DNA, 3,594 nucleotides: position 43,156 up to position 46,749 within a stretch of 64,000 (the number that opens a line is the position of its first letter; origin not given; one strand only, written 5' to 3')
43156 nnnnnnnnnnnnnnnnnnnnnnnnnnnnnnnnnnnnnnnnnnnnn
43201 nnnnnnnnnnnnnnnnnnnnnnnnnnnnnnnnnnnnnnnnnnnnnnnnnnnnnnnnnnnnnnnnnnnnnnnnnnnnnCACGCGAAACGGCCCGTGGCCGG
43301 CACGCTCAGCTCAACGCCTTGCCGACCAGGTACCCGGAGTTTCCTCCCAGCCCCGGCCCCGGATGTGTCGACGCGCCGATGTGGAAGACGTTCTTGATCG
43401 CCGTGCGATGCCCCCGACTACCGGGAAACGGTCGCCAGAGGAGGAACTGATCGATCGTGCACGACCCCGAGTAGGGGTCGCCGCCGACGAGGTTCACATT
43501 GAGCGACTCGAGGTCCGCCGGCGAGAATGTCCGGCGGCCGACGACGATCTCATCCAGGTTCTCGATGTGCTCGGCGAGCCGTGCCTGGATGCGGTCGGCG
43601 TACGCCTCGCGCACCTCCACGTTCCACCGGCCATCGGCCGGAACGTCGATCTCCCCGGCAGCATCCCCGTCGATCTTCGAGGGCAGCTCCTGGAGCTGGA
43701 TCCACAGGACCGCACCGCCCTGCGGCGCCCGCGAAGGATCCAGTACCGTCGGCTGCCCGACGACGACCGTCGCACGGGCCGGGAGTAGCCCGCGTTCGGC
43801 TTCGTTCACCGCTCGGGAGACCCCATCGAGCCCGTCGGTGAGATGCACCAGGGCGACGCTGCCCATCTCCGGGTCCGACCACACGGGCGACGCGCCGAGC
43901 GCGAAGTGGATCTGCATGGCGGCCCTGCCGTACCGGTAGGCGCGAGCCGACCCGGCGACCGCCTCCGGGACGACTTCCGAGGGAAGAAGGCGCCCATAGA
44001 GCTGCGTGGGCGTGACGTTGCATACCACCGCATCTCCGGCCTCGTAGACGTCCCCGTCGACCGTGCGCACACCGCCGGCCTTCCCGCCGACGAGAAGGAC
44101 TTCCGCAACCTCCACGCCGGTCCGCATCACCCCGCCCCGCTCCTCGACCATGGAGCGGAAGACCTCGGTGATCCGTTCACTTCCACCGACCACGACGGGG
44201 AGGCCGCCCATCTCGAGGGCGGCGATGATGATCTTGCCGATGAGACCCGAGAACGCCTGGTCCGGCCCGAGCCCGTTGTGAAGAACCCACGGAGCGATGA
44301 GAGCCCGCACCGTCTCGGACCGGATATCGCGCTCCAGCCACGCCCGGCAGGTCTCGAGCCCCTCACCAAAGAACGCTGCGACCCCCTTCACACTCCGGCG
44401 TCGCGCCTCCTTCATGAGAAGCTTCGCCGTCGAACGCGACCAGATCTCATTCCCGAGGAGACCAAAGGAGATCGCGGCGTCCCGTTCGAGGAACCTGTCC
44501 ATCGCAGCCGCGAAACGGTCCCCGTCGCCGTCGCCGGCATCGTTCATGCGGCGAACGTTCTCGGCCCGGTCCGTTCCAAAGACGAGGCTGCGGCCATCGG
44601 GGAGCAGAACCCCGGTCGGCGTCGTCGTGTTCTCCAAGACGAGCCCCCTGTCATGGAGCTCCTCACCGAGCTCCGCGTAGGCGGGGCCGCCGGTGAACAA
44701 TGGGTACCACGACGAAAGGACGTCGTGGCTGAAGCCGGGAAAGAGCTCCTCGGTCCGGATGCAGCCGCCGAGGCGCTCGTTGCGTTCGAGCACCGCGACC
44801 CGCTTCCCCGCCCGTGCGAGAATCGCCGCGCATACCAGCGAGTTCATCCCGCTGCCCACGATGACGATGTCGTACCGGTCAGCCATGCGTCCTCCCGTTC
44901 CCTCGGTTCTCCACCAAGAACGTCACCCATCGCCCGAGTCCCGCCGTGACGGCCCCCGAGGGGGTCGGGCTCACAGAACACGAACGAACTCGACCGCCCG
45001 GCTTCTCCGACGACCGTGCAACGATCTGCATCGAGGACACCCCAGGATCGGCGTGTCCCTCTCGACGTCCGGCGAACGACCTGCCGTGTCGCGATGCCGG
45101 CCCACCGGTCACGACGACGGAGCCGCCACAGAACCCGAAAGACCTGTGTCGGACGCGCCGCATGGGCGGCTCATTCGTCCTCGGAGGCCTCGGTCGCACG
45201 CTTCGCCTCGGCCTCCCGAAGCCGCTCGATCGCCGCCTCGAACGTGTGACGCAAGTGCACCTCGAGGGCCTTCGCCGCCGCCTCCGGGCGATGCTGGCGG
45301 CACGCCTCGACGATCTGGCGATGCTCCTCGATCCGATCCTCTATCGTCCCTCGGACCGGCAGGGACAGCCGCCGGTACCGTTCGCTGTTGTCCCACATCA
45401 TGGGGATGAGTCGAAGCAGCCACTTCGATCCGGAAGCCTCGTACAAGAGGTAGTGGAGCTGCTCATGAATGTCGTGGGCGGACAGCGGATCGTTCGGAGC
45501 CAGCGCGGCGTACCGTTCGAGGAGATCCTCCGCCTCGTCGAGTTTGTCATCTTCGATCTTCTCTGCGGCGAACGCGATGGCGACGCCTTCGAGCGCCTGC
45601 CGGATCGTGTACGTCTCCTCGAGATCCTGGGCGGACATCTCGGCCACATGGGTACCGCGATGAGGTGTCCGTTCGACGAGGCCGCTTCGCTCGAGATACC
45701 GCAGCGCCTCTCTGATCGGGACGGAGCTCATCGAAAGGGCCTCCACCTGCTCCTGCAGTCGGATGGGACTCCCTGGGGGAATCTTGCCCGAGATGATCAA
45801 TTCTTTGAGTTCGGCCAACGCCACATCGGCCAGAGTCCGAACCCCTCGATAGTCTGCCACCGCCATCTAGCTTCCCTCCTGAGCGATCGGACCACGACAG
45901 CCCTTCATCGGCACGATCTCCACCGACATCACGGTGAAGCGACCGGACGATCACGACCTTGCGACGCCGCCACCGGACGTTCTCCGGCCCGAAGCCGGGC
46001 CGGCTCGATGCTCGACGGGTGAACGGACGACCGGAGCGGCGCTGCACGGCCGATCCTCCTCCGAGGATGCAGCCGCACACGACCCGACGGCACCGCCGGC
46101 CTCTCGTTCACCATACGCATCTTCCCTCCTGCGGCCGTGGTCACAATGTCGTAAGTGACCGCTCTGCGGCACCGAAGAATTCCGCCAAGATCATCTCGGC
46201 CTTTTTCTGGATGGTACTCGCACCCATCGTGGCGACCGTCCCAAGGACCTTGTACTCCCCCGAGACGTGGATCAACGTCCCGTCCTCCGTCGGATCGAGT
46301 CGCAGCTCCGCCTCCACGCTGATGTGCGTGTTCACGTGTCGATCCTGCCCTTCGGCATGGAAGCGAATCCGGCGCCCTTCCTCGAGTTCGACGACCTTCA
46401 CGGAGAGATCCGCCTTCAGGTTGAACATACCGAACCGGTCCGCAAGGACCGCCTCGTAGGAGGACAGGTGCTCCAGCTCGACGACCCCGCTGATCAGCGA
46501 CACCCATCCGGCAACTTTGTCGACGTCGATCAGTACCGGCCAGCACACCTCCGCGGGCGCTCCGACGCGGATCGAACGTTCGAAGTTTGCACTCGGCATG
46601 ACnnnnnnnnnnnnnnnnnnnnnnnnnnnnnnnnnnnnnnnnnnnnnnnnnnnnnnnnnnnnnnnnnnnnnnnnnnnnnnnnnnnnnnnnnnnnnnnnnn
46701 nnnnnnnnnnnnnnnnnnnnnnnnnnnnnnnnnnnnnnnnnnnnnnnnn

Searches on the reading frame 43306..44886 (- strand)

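Call 72: search_protein_families(library=pfam, proteins=[window:43306-44886:-], max_evalue=0.00001)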
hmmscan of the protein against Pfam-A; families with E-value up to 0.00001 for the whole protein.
window:43306-44886:- (526 aa): 3 families
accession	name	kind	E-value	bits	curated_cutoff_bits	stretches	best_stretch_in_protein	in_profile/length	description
PF01593.30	Amino_oxidase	-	3.6e-19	69.8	19.8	1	17-338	4-298/443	Flavin containing amine oxidoreductase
PF13450.12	NAD_binding_8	-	4e-14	53.1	21.9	1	9-64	1-55/68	NAD(P)-binding Rossmann-like domain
PF01266.30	DAO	-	8.4e-07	29.3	27.9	1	6-42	1-38/353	FAD dependent oxidoreductase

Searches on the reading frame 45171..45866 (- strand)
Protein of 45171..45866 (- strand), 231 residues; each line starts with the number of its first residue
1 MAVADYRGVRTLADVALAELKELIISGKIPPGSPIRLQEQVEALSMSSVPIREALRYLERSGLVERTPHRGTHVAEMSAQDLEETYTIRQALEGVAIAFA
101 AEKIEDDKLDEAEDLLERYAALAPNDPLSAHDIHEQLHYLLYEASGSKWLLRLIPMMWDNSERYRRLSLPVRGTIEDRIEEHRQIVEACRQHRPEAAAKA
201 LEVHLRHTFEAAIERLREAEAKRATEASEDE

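Call 72: search_protein_families(library=pfam, proteins=[window:45171-45866:-], max_evalue=0.00001)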
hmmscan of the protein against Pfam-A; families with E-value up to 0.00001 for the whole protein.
window:45171-45866:- (231 aa): 2 families
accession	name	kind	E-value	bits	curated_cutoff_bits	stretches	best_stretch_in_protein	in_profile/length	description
PF07729.17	FCD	-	4.3e-26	92.2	24.3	1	84-206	1-124/125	FCD domain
PF00392.27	GntR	-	3.9e-13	49.3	27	1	16-74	5-64/64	Bacterial regulatory proteins, gntR family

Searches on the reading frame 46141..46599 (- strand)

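Call 72: search_protein_families(library=pfam, proteins=[window:46141-46599:-], max_evalue=0.00001)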
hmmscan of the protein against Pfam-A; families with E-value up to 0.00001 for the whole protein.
window:46141-46599:- (152 aa): 2 families
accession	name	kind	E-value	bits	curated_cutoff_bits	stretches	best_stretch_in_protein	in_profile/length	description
PF06240.19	COXG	-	7.1e-13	48.9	22.2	1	9-143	2-133/140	Carbon monoxide dehydrogenase subunit G (CoxG)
PF10604.15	Polyketide_cyc2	-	5e-09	37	27.4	1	4-131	2-127/142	Polyketide cyclase / dehydrase and lipid transport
